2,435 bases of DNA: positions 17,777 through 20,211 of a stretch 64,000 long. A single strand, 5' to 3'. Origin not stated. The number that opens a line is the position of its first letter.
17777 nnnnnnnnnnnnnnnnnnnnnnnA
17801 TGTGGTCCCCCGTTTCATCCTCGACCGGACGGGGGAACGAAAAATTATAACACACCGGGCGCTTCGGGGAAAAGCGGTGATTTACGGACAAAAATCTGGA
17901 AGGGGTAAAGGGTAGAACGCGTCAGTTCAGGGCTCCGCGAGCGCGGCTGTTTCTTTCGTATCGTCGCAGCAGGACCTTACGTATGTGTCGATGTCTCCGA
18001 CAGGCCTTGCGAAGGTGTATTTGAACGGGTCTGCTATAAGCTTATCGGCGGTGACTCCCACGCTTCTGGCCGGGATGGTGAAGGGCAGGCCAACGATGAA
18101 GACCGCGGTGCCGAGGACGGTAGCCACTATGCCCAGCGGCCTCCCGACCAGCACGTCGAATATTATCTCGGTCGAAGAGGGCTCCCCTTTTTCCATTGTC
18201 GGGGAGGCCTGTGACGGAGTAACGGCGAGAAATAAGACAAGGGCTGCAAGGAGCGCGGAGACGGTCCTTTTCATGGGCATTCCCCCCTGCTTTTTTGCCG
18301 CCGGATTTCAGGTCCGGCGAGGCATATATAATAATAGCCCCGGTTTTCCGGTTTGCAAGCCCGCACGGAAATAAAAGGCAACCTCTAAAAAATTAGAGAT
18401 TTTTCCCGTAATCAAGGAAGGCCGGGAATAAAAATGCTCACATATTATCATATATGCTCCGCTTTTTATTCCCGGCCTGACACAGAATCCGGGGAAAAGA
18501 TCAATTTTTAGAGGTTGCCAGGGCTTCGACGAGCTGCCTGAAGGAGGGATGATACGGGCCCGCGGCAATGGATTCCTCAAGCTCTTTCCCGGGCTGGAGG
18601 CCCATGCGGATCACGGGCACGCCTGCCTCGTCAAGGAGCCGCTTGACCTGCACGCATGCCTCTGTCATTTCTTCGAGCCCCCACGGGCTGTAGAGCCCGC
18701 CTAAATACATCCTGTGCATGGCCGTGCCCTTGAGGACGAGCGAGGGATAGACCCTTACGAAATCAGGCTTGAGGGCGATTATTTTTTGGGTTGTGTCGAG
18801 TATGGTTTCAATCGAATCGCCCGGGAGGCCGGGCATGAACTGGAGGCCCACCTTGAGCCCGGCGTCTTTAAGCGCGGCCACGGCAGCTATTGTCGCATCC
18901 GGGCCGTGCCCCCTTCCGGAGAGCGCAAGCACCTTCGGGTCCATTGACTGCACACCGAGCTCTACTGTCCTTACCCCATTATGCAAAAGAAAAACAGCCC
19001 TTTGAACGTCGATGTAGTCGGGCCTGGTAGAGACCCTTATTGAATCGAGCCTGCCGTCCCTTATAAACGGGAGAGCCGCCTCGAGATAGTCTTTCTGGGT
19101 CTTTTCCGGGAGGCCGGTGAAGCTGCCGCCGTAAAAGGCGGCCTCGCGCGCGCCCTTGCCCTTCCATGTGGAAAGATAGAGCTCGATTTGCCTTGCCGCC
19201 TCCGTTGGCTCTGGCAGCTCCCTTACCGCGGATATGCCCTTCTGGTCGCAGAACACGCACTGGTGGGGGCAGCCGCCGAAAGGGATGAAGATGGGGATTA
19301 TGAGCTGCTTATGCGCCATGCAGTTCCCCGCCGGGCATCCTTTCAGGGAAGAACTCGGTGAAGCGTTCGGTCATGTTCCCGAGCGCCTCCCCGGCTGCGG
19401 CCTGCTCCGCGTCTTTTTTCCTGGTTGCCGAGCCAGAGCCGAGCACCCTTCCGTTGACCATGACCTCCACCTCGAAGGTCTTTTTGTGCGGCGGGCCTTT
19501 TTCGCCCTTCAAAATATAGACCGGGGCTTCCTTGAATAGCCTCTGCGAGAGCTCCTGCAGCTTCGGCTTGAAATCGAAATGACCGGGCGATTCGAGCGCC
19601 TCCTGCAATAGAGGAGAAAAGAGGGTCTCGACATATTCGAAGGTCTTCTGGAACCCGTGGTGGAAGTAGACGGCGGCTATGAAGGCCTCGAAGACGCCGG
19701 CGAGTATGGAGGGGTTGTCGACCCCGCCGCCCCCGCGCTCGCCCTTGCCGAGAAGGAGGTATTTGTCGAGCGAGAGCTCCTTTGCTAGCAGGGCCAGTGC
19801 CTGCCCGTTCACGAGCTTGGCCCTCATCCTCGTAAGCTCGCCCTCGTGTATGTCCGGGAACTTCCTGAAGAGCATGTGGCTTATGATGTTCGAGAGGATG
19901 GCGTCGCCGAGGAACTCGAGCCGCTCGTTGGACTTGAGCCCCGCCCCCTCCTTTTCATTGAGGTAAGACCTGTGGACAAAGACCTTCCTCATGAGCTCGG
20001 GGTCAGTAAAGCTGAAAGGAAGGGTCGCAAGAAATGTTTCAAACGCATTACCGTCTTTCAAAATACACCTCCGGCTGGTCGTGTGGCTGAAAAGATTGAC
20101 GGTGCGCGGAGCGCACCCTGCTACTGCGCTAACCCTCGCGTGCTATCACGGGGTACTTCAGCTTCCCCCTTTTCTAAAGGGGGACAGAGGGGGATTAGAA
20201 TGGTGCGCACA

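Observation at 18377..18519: One family-1 copy has its central core inverted relative to its own flanks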

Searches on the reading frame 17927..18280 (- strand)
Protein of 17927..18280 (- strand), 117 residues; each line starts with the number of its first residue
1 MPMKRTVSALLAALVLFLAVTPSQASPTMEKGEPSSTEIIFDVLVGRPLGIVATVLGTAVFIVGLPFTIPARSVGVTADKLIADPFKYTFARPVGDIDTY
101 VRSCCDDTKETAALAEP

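Call 23: find_encoding_contigs(protein=window:17930-18274:-, flank=3000, max_places=10)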
Protein seq(115 aa) (115 aa): 14 contigs read that carry it; 10 places shown.
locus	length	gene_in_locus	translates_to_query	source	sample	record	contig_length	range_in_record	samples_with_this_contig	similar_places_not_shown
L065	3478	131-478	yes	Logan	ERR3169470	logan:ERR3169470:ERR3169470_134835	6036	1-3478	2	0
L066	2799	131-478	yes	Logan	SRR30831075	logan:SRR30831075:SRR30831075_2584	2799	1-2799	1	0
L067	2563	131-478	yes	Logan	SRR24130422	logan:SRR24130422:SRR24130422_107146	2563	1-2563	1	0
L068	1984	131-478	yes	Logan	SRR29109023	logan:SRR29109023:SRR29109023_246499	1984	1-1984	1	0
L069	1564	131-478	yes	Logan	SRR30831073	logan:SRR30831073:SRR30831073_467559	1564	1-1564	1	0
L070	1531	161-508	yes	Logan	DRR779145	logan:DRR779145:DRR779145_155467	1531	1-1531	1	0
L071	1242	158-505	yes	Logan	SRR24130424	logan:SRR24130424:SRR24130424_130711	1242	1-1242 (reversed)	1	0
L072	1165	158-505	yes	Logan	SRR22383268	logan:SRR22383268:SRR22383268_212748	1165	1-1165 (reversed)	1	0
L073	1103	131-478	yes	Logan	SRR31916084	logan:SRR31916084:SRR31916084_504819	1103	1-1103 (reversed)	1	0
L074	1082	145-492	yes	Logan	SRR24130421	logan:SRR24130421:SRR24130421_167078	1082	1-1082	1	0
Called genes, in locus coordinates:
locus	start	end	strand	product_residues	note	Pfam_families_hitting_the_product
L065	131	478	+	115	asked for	-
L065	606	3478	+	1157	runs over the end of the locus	PF17757:UvrB_inter, PF02559:CarD_TRCF_RID, PF04851:ResIII, PF00270:DEAD, PF00271:Helicase_C, PF03461:TRCF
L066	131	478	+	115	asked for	-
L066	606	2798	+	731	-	?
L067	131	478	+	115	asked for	-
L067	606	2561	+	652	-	?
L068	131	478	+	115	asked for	-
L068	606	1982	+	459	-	?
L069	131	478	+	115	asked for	-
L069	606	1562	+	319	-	?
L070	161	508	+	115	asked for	-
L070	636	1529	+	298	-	?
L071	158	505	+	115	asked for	-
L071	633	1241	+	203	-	?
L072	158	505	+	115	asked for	-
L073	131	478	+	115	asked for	-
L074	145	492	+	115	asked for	-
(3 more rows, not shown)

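Call 52: find_encoding_contigs(protein=window:17927-18280:-, flank=2000, max_places=10)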
Protein window:17927-18280:- (117 aa): no gene with exactly this product is on record in the collection.
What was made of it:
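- Tried and rejected: The 117-aa start variant is not on record (call 52).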

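Call 68: search_protein_families(library=pfam, proteins=[window:17927-18274:-], max_evalue=0.00001)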
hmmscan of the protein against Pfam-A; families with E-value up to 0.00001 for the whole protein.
window:17927-18274:- (115 aa): 0 families

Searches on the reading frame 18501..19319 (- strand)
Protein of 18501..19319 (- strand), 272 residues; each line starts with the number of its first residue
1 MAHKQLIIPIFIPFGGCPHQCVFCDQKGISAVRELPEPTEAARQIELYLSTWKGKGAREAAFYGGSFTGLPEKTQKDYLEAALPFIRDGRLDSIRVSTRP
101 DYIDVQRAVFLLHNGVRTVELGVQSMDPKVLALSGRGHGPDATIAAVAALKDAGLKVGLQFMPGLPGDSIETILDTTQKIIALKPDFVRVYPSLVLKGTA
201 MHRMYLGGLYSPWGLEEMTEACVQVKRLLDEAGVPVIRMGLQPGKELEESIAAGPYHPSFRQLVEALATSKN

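Call 22: find_encoding_contigs(protein=window:18504-19319:-, flank=3000, max_places=10)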
Protein seq(272 aa) (272 aa): 8 contigs read that carry it; 6 places shown.
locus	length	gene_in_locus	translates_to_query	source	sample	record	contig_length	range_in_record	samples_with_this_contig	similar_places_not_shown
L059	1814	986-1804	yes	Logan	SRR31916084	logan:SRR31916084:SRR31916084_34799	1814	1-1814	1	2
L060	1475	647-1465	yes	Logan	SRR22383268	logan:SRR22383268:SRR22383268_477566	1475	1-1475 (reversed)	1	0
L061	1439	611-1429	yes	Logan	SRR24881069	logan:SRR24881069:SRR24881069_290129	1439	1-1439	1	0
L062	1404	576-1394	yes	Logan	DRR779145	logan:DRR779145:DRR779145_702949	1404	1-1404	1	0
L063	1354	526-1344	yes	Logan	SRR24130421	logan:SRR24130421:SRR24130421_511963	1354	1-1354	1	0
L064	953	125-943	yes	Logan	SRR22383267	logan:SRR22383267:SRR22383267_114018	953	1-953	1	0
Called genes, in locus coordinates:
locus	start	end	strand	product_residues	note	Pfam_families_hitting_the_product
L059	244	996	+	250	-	PF22935:RM44_endonuclase (weak), PF14622:Ribonucleas_3_3, PF00636:Ribonuclease_3, PF00035:dsrm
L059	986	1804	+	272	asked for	PF04055:Radical_SAM, PF16199:Radical_SAM_C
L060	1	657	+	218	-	?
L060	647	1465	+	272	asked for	PF04055:Radical_SAM, PF16199:Radical_SAM_C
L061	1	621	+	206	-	?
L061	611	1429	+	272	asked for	PF04055:Radical_SAM, PF16199:Radical_SAM_C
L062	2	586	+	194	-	?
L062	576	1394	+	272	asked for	PF04055:Radical_SAM, PF16199:Radical_SAM_C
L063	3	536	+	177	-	?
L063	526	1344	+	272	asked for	PF04055:Radical_SAM, PF16199:Radical_SAM_C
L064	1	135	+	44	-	?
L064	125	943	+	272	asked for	PF04055:Radical_SAM, PF16199:Radical_SAM_C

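Call 53: find_homologous_proteins(query=window:18501-19319:-, max_evalue=1e-60)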
Query window:18501-19319:- (272 aa): 2691 proteins with E <= 1e-60 among 8000 candidates; the best 120 are listed.
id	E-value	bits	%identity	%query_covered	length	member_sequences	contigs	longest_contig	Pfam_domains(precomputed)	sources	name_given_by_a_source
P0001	2.1e-163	561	91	100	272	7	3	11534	PF16199.11,PF04055.28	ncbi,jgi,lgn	-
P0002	7.6e-151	519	85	98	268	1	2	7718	PF16199.11,PF04055.28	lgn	-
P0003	2.4e-137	475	78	98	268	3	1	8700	PF16199.11,PF04055.28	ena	-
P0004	1.4e-129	450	73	98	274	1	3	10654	PF16199.11,PF04055.28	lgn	-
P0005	2.0e-129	449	73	98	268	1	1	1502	PF16199.11,PF04055.28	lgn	-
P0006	3.4e-129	448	73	98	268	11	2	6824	PF16199.11,PF04055.28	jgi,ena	-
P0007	4.5e-128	445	73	98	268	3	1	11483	PF16199.11,PF04055.28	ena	-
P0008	1.2e-126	440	74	98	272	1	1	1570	PF16199.11,PF04055.28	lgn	-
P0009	1.8e-118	413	68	98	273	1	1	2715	PF16199.11,PF04055.28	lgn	-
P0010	2.2e-113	397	67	98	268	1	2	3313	PF16199.11,PF04055.28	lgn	-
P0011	2.1e-112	393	67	97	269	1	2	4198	PF16199.11,PF04055.28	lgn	-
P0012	5.6e-112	392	66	99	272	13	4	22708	PF16199.11,PF04055.28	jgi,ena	-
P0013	2.8e-111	390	67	97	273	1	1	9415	PF16199.11,PF04055.28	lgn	-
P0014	4.6e-111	389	65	98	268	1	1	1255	PF16199.11,PF04055.28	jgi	-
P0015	6.6e-111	388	65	98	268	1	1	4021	PF16199.11,PF04055.28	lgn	-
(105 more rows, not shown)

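Call 54: list_cluster_members(proteins=[P0001])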
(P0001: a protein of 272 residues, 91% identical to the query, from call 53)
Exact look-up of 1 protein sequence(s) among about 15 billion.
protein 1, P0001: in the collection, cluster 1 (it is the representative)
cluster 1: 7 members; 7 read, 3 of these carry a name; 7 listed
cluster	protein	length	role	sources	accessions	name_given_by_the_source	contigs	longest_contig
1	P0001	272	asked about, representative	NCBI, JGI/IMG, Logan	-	-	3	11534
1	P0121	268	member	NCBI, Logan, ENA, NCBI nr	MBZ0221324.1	MAG: radical SAM protein [Candidatus Methylomirabilis sp.] | radical SAM protein [Deltaproteobacteria bacterium]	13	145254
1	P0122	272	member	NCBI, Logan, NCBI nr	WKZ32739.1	MAG: radical SAM protein [Thermodesulfobacteriota bacterium]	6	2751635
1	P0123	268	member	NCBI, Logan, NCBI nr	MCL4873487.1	radical SAM protein [bacterium]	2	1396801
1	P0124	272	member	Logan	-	-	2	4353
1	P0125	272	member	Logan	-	-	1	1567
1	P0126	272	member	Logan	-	-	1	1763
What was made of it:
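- The source appears to be a closed 2.75-Mb contig (call 54).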

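Call 55: find_encoding_contigs(protein=P0122, flank=3000, max_places=6)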
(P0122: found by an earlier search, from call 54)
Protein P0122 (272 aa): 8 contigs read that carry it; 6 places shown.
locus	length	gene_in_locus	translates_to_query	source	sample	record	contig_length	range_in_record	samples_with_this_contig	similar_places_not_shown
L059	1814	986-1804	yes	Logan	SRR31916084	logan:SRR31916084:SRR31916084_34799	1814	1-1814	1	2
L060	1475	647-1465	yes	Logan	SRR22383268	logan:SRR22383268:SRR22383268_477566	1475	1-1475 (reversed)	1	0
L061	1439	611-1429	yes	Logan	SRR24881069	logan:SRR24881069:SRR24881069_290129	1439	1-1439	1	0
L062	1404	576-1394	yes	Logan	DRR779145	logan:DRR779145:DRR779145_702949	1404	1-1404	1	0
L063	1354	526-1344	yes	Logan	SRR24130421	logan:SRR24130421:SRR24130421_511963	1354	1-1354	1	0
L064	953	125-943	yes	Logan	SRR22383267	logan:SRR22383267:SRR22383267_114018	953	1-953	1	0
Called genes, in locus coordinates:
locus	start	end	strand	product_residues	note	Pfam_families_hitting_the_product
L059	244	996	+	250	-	PF22935:RM44_endonuclase (weak), PF14622:Ribonucleas_3_3, PF00636:Ribonuclease_3, PF00035:dsrm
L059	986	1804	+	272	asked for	PF04055:Radical_SAM, PF16199:Radical_SAM_C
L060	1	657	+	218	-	?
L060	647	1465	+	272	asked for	PF04055:Radical_SAM, PF16199:Radical_SAM_C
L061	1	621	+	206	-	?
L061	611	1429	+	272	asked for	PF04055:Radical_SAM, PF16199:Radical_SAM_C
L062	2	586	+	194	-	?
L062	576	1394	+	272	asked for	PF04055:Radical_SAM, PF16199:Radical_SAM_C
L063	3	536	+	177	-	?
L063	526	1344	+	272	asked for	PF04055:Radical_SAM, PF16199:Radical_SAM_C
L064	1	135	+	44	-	?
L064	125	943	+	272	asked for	PF04055:Radical_SAM, PF16199:Radical_SAM_C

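Call 56: find_encoding_contigs(protein=P0121, flank=3000, max_places=6)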
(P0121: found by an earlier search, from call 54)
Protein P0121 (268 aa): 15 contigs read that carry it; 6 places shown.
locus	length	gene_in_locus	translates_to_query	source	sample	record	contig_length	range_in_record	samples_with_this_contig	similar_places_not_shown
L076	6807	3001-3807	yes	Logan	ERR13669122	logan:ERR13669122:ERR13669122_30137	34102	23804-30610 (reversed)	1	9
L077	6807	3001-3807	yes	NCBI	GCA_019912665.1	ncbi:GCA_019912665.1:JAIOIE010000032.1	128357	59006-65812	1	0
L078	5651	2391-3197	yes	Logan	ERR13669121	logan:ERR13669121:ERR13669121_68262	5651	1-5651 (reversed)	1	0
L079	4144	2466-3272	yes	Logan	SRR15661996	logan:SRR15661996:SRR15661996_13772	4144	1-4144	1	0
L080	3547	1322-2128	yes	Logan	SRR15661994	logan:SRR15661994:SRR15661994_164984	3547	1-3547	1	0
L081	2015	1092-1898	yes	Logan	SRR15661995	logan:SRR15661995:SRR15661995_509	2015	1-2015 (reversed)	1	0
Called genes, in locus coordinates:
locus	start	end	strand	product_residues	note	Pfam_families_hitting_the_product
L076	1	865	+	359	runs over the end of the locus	PF03054:tRNA_Me_trans, PF20259:tRNA_Me_trans_M, PF20258:tRNA_Me_trans_C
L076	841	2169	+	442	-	PF00919:UPF0004, PF04055:Radical_SAM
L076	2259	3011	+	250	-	PF22935:RM44_endonuclase (weak), PF14622:Ribonucleas_3_3, PF00636:Ribonuclease_3, PF00035:dsrm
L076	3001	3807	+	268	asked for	PF04055:Radical_SAM, PF16199:Radical_SAM_C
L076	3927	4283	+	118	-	-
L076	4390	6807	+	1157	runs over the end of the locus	PF17757:UvrB_inter, PF02559:CarD_TRCF_RID, PF04851:ResIII, PF00270:DEAD, PF00271:Helicase_C, PF03461:TRCF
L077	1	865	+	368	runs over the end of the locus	PF03054:tRNA_Me_trans, PF06508:QueC (faint), PF20259:tRNA_Me_trans_M, PF20258:tRNA_Me_trans_C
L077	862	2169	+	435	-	PF00919:UPF0004, PF04055:Radical_SAM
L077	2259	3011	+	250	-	PF22935:RM44_endonuclase (weak), PF14622:Ribonucleas_3_3, PF00636:Ribonuclease_3, PF00035:dsrm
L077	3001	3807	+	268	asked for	PF04055:Radical_SAM, PF16199:Radical_SAM_C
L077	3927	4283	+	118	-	-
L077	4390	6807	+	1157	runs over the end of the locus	PF17757:UvrB_inter, PF02559:CarD_TRCF_RID, PF04851:ResIII, PF00270:DEAD, PF00271:Helicase_C, PF03461:TRCF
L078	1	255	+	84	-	?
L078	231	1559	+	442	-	PF00919:UPF0004, PF04055:Radical_SAM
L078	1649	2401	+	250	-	PF22935:RM44_endonuclase (weak), PF14622:Ribonucleas_3_3, PF00636:Ribonuclease_3, PF00035:dsrm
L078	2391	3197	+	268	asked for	PF04055:Radical_SAM, PF16199:Radical_SAM_C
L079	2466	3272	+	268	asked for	PF04055:Radical_SAM, PF16199:Radical_SAM_C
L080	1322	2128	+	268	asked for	PF04055:Radical_SAM, PF16199:Radical_SAM_C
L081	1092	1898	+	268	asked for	PF04055:Radical_SAM, PF16199:Radical_SAM_C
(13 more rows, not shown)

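Call 57: find_encoding_contigs(protein=P0123, flank=3000, max_places=4)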
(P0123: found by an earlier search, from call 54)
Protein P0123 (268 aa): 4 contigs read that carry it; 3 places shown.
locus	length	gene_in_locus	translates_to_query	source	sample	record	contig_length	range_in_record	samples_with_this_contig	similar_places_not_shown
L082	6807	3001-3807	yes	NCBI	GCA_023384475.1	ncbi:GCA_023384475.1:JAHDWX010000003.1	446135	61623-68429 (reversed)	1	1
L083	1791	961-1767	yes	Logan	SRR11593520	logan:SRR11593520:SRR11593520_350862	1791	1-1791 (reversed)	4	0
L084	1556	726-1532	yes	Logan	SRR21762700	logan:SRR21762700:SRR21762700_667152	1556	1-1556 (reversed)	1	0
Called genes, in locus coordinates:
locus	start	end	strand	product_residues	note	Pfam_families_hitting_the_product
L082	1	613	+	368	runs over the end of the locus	PF03054:tRNA_Me_trans, PF06508:QueC (faint), PF20259:tRNA_Me_trans_M, PF20258:tRNA_Me_trans_C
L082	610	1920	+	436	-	PF00919:UPF0004, PF04055:Radical_SAM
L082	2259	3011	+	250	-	PF22935:RM44_endonuclase (weak), PF14622:Ribonucleas_3_3, PF00636:Ribonuclease_3, PF00035:dsrm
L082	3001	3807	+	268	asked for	PF04055:Radical_SAM, PF16199:Radical_SAM_C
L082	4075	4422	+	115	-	-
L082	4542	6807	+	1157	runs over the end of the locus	PF17757:UvrB_inter, PF02559:CarD_TRCF_RID, PF04851:ResIII, PF00270:DEAD, PF00271:Helicase_C, PF03461:TRCF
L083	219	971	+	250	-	PF22935:RM44_endonuclase (weak), PF14622:Ribonucleas_3_3, PF00636:Ribonuclease_3, PF00035:dsrm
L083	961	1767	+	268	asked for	PF04055:Radical_SAM, PF16199:Radical_SAM_C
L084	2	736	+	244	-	?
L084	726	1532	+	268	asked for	PF04055:Radical_SAM, PF16199:Radical_SAM_C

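Call 58: find_encoding_contigs(protein=P0124, flank=3000, max_places=4)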
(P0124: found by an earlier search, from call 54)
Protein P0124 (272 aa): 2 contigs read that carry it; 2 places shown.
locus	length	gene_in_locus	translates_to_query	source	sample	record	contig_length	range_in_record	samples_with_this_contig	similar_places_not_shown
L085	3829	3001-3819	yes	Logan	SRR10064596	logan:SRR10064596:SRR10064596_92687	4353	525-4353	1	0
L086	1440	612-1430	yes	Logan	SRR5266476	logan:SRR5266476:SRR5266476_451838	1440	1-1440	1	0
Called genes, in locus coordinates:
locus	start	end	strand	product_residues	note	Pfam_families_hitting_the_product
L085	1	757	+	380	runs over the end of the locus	PF03054:tRNA_Me_trans, PF06508:QueC (faint), PF20259:tRNA_Me_trans_M, PF20258:tRNA_Me_trans_C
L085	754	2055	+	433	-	PF00919:UPF0004, PF04055:Radical_SAM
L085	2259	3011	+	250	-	PF22935:RM44_endonuclase (weak), PF14622:Ribonucleas_3_3, PF00636:Ribonuclease_3, PF00035:dsrm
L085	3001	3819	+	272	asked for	PF04055:Radical_SAM, PF16199:Radical_SAM_C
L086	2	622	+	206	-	?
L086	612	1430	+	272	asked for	PF04055:Radical_SAM, PF16199:Radical_SAM_C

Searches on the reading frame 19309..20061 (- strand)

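Call 68: search_protein_families(library=pfam, proteins=[window:19309-20061:-], max_evalue=0.00001)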
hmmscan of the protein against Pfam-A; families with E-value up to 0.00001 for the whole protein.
window:19309-20061:- (250 aa): 4 families
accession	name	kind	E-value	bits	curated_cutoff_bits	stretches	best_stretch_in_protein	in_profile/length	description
PF14622.11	Ribonucleas_3_3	-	2.9e-33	115.2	35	1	20-146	1-122/128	Ribonuclease-III-like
PF00636.31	Ribonuclease_3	-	8.7e-25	87.9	27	1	46-136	1-102/102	Ribonuclease III domain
PF00035.32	dsrm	-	5.3e-15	56.2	23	1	165-227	2-63/66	Double-stranded RNA binding motif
PF22935.1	RM44_endonuclase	-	1.8e-06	28.5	27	1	18-130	17-138/139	Large ribosomal subunit protein mL44, endonuclease domain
